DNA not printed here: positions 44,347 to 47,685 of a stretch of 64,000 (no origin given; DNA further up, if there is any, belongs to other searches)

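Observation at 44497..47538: Two complete GspE/PilB secretion-ATPase modules fused in a single 1013-aa polypeptide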

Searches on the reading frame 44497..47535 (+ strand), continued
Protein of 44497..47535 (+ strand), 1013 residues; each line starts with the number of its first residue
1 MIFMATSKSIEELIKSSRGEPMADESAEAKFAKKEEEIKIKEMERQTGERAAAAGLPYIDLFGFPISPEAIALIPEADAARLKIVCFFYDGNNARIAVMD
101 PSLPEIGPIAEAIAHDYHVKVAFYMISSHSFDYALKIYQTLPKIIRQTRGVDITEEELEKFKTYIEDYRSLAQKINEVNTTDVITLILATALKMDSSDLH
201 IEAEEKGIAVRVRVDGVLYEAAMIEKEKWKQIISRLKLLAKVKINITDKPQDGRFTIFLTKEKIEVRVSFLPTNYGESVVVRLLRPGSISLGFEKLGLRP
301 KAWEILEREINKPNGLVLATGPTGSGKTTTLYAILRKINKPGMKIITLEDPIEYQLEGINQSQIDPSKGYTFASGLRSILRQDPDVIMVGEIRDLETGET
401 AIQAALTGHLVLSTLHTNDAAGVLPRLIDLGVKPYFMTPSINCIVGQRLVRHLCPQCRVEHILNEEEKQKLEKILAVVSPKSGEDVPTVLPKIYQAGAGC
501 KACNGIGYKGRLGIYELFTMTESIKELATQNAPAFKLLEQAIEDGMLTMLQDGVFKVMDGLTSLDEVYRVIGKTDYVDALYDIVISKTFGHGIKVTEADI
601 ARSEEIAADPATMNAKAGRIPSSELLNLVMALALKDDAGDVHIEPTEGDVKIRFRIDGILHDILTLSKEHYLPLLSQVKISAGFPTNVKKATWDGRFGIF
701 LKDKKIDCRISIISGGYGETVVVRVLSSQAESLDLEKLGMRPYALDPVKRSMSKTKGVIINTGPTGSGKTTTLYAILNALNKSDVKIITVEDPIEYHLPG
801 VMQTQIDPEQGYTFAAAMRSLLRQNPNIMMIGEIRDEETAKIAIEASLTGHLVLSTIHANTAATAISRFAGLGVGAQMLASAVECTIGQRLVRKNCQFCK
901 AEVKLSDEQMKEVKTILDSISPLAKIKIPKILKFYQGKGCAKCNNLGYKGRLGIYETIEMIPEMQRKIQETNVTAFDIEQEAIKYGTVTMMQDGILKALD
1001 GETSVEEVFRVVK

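Call 64: search_protein_families(library=pfam, proteins=[P0133, P0129, P0126, P0205, P0224, P0187, P0236, P0140], max_evalue=0.00001)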
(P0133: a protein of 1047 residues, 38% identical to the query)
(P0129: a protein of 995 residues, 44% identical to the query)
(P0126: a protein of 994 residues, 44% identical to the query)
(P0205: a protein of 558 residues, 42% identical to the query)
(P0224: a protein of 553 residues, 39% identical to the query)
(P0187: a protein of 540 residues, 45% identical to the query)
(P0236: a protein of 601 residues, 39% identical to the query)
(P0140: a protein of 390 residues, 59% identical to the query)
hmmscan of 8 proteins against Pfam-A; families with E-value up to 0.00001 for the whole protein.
P0133 (1047 aa): 3 families
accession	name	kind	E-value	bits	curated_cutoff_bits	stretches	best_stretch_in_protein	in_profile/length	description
PF00437.27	T2SSE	-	3.3e-236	783.3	24.9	2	661-1042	6-370/370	Type II/IV secretion system protein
PF00482.28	T2SSF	-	5.4e-22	78.5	25.2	2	118-203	2-88/125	Type II secretion system (T2SS), protein F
PF13401.12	AAA_22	-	3.1e-06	28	27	0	798-840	6-48/130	AAA domain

P0129 (995 aa): 6 families
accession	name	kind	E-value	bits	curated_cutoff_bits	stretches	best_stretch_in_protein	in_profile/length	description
PF00437.27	T2SSE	-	3.8e-220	730.4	24.9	2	596-974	12-370/370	Type II/IV secretion system protein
PF25199.1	nSTAND_NTPase5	-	8.5e-08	32.6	34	0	723-768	38-84/145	Novel STAND NTPase 5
PF13173.12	AAA_14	-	2e-07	31.5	27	0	728-812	4-81/129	AAA domain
PF13401.12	AAA_22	-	3.9e-07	30.9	27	0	726-759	5-38/130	AAA domain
PF20720.3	nSTAND3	-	2.6e-06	27.7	27.2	0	297-334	17-54/155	Novel STAND NTPase 3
PF13191.12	AAA_16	-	4.3e-06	27.8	32.6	0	292-363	18-85/167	AAA ATPase domain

P0126 (994 aa): 4 families
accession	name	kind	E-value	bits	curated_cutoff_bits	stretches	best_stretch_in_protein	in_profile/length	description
PF00437.27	T2SSE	-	9.5e-222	735.7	24.9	2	158-547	9-369/370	Type II/IV secretion system protein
PF25199.1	nSTAND_NTPase5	-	3e-09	37.3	34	0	280-339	24-85/145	Novel STAND NTPase 5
PF13401.12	AAA_22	-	1.1e-07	32.6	27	0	295-333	4-42/130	AAA domain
PF20720.3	nSTAND3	-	4.5e-06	26.9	27.2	0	296-335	17-56/155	Novel STAND NTPase 3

P0205 (558 aa): 1 family
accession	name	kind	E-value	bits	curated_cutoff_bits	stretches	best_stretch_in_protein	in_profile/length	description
PF00437.27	T2SSE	-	9.8e-112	373.7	24.9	1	163-552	11-370/370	Type II/IV secretion system protein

P0224 (553 aa): 1 family
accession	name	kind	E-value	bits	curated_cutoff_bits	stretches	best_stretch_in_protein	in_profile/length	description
PF00437.27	T2SSE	-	4.2e-116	388.1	24.9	1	176-550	14-370/370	Type II/IV secretion system protein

P0187 (540 aa): 1 family
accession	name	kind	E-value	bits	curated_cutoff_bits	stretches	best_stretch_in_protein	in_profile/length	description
PF00437.27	T2SSE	-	5.9e-105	351.4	24.9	1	148-536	15-370/370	Type II/IV secretion system protein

P0236 (601 aa): 1 family
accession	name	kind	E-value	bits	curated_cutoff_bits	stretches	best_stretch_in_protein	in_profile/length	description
PF00437.27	T2SSE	-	1.8e-109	366.3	24.9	1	171-572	12-370/370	Type II/IV secretion system protein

P0140 (390 aa): 1 family
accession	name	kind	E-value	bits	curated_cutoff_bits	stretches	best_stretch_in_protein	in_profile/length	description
PF00437.27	T2SSE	-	5.9e-108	361.3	24.9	1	8-387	18-370/370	Type II/IV secretion system protein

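Call 73: search_protein_families(library=ncbifam, proteins=[L085:6710-7879:+, L005:4863-6002:+, L087:6823-7974:+, L088:5437-6594:+], max_evalue=0.001)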
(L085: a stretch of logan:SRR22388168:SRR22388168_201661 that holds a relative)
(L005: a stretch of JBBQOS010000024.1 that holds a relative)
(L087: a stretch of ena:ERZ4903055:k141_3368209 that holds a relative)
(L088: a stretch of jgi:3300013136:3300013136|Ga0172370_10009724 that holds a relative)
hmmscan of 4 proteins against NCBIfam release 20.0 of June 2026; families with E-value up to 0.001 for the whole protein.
L085:6710-7879:+ (389 aa): 9 families
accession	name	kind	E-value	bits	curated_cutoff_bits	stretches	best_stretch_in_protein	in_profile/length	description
NF053633.1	OlncasPapPhNrnA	equivalog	2.2e-11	43.2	350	1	159-296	107-241/317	bifunctional oligoribonuclease/PAP phosphatase NrnA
NF011449.0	PRK14869.2-5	equivalog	1.7e-08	34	411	1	162-237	233-309/451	putative manganese-dependent inorganic diphosphatase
NF003877.0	PRK05427.1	equivalog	3.9e-08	33.1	283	1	162-237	94-170/308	manganese-dependent inorganic pyrophosphatase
NF011442.0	PRK14869.1-4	equivalog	9e-07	27.7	400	1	162-318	331-491/543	putative manganese-dependent inorganic diphosphatase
NF011445.0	PRK14869.2-1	equivalog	1.5e-06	26.9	483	1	162-234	333-406/548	putative manganese-dependent inorganic diphosphatase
NF011443.0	PRK14869.1-5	equivalog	3.2e-06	25.9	335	0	162-236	332-407/546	putative manganese-dependent inorganic diphosphatase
NF011440.0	PRK14869.1-2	equivalog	1.9e-05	23.5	746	0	159-234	322-399/541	putative manganese-dependent inorganic diphosphatase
NF011441.0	PRK14869.1-3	equivalog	8.3e-05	21.4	753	0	181-237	352-407/548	putative manganese-dependent inorganic diphosphatase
NF011447.0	PRK14869.2-3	equivalog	0.00044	18.9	522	0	180-237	349-405/540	putative manganese-dependent inorganic diphosphatase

L005:4863-6002:+ (379 aa): 1 family
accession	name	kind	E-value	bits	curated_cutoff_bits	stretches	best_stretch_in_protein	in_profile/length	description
NF053633.1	OlncasPapPhNrnA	equivalog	3.4e-09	36.1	350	1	160-299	107-243/317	bifunctional oligoribonuclease/PAP phosphatase NrnA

L087:6823-7974:+ (383 aa): 1 family
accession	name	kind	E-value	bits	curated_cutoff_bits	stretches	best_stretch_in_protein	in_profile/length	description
NF053633.1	OlncasPapPhNrnA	equivalog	4.3e-10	39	350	1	138-319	81-255/317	bifunctional oligoribonuclease/PAP phosphatase NrnA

L088:5437-6594:+ (385 aa): 0 families

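Call 86: find_encoding_contigs(protein=P0140, flank=6000, max_places=2)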
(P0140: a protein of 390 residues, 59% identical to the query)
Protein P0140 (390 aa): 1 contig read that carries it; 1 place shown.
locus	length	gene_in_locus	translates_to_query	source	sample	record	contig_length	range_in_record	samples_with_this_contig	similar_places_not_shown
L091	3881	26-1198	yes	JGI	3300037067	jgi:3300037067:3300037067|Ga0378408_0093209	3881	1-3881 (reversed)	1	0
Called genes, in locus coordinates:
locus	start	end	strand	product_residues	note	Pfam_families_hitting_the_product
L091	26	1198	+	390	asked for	PF00437:T2SSE, PF13401:AAA_22 (faint)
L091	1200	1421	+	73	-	-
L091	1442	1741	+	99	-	PF01997:Translin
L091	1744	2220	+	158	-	PF00149:Metallophos, PF12850:Metallophos_2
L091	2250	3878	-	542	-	PF02463:SMC_N (faint), PF13304:AAA_21 (faint), PF12399:BCA_ABC_TP_C (faint), PF00005:ABC_tran (weak)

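Call 87: find_encoding_contigs(protein=P0205, flank=6000, max_places=2)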
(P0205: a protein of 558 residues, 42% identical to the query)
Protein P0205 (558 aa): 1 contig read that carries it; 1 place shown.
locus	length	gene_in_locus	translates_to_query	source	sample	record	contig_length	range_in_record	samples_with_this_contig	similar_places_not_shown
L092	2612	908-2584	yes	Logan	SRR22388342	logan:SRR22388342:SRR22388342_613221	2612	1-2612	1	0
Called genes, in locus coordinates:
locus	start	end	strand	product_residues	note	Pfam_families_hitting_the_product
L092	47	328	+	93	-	-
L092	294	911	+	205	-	PF08843:AbiEii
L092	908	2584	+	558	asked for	PF00437:T2SSE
